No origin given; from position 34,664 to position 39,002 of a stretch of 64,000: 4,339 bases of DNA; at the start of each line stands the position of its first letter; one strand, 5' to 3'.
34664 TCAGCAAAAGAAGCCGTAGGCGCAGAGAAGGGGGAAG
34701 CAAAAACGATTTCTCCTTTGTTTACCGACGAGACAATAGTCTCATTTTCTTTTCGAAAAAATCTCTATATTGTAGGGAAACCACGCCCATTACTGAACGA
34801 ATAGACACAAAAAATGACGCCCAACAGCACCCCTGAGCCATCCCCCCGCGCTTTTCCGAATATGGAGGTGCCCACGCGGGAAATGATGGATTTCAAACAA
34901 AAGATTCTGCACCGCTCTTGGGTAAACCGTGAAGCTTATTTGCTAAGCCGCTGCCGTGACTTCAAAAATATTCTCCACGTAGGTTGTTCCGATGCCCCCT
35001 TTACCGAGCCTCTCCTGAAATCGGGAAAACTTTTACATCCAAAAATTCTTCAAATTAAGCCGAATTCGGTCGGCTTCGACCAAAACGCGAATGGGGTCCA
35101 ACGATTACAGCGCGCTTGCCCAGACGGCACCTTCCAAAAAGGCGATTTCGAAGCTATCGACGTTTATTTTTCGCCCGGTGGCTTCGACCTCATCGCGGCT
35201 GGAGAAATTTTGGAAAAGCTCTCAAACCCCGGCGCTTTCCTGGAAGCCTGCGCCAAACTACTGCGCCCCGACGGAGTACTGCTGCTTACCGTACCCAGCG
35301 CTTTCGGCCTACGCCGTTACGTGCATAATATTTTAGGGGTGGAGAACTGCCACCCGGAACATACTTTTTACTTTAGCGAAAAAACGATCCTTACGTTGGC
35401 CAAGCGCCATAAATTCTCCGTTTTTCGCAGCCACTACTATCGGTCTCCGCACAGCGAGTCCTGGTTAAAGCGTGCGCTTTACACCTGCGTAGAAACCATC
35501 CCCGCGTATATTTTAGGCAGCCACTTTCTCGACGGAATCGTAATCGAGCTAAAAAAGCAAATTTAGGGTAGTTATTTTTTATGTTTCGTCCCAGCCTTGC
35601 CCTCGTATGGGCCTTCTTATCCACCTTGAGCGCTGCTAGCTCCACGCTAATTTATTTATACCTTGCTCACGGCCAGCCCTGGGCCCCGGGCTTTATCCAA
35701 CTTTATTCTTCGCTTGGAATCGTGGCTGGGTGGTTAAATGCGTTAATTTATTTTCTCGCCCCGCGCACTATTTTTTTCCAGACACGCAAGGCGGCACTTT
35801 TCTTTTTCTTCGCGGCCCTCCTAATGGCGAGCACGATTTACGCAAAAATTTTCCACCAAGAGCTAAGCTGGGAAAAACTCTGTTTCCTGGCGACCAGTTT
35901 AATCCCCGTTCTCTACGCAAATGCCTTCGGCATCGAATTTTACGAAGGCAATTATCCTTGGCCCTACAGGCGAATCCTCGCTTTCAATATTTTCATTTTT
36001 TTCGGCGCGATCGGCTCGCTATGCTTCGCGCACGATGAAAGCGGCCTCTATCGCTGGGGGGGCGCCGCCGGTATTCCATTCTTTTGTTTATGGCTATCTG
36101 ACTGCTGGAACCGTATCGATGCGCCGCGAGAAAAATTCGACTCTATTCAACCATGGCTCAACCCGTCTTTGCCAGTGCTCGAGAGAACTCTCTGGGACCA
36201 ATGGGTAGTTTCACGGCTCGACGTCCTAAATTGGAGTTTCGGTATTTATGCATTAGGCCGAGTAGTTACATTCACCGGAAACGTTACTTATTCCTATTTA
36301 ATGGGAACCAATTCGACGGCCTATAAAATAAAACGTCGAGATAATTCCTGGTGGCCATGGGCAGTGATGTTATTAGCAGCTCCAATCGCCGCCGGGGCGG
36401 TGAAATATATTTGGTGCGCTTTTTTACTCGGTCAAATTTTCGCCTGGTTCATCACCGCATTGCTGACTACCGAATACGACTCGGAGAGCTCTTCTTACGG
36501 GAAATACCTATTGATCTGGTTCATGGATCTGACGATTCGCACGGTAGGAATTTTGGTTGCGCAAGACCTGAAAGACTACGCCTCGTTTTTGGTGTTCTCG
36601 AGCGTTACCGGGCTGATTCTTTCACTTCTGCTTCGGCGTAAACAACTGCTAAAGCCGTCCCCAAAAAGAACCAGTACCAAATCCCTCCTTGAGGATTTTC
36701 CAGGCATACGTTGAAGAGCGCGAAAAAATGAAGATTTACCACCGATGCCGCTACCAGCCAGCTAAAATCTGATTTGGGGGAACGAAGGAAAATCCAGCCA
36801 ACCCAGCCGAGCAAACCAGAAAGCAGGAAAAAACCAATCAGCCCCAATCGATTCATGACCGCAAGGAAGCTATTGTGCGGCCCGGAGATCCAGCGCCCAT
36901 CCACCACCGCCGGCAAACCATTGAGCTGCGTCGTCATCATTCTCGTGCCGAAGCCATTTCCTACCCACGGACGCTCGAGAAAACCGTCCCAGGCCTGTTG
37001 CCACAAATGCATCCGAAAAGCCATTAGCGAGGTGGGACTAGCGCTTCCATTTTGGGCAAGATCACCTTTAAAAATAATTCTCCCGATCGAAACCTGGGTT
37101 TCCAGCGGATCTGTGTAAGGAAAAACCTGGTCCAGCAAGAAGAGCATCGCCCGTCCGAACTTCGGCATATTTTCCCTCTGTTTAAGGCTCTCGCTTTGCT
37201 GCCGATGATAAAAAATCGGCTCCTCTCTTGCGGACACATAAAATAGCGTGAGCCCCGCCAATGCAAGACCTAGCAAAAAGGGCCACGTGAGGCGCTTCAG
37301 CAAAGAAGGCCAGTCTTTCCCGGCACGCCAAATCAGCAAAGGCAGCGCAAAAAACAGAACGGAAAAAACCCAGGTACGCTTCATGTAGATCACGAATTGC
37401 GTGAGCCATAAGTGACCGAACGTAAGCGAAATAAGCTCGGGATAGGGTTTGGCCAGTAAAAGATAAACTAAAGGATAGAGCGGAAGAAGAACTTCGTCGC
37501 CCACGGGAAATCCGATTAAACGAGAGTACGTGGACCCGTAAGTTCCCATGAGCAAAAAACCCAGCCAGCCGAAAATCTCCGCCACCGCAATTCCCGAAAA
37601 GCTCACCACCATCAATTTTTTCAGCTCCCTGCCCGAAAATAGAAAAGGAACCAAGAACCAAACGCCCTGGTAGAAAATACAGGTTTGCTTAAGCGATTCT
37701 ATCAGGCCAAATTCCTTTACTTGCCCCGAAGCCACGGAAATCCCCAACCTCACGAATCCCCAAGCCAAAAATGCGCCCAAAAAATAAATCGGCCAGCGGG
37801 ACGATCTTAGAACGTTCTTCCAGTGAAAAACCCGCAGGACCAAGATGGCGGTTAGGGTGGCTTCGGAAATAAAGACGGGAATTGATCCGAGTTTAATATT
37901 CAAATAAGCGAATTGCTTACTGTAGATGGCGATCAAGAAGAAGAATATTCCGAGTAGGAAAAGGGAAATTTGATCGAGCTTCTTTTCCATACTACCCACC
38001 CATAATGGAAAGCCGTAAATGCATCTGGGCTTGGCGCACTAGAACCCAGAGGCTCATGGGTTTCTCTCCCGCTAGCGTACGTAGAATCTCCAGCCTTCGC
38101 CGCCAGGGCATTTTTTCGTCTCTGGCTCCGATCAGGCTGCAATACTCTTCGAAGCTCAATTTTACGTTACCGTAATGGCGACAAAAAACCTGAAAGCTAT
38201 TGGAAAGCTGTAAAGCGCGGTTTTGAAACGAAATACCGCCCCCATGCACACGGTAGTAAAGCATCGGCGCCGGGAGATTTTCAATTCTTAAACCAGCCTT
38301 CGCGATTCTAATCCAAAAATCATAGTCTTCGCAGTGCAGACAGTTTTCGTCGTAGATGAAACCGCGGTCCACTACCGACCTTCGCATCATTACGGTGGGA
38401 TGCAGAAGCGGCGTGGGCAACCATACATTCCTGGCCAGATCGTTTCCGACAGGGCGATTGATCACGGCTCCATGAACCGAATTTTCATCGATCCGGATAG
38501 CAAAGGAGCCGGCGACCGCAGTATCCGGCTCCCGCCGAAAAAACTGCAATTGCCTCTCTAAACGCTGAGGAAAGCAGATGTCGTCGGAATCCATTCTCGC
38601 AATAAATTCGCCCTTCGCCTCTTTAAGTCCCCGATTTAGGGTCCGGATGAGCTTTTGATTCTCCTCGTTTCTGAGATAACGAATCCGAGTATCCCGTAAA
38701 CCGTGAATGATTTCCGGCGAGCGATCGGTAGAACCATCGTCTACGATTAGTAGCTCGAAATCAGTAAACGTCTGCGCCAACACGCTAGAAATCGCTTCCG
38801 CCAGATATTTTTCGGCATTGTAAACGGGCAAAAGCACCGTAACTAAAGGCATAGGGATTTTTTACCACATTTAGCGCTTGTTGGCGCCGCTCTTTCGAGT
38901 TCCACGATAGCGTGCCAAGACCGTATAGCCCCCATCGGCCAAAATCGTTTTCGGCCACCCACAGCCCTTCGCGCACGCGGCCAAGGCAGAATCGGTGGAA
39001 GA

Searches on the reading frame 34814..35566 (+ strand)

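Call 10: search_protein_families(library=pfam, proteins=[window:34814-35566:+], max_evalue=0.01)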
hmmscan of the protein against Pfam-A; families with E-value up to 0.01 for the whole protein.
window:34814-35566:+ (250 aa): 5 families
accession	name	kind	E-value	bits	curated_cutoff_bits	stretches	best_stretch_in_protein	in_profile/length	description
PF13489.12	Methyltransf_23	-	5.7e-14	52.6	27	1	41-203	14-161/164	Methyltransferase domain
PF08241.18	Methyltransf_11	-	7.2e-08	33.4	21.2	1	55-157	2-94/95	Methyltransferase domain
PF08242.18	Methyltransf_12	-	1e-06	29.8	30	1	54-156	1-98/98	Methyltransferase domain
PF13847.12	Methyltransf_31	-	6.7e-06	26.3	27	1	85-162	31-113/145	Methyltransferase domain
PF13649.12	Methyltransf_25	-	1.7e-05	25.8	27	1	53-154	1-97/97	Methyltransferase domain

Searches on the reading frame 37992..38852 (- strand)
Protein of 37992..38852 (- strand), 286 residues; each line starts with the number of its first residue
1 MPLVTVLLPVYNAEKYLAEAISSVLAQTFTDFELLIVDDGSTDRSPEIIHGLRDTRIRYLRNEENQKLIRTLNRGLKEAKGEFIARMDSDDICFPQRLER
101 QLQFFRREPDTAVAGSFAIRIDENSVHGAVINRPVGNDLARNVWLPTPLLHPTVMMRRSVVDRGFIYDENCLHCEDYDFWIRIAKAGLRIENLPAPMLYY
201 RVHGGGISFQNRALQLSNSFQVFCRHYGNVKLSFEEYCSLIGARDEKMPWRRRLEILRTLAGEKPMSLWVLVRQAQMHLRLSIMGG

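Call 10: search_protein_families(library=pfam, proteins=[window:37992-38852:-], max_evalue=0.01)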
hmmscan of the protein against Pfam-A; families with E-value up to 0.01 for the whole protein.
window:37992-38852:- (286 aa): 4 families
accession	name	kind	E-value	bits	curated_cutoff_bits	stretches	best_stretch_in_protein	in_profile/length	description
PF00535.33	Glycos_transf_2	-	1.8e-38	132.5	23.3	1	5-161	1-164/168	Glycosyl transferase family 2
PF10111.15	Glyco_tranf_2_2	-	7.1e-15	55.7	27.3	1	5-230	1-235/276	Glycosyltransferase like family 2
PF13641.12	Glyco_tranf_2_3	-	3.2e-13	50.7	27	1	4-196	3-207/230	Glycosyltransferase like family 2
PF13704.12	Glyco_tranf_2_4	-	0.0014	19.5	27.5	1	12-97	2-88/98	Glycosyl transferase family 2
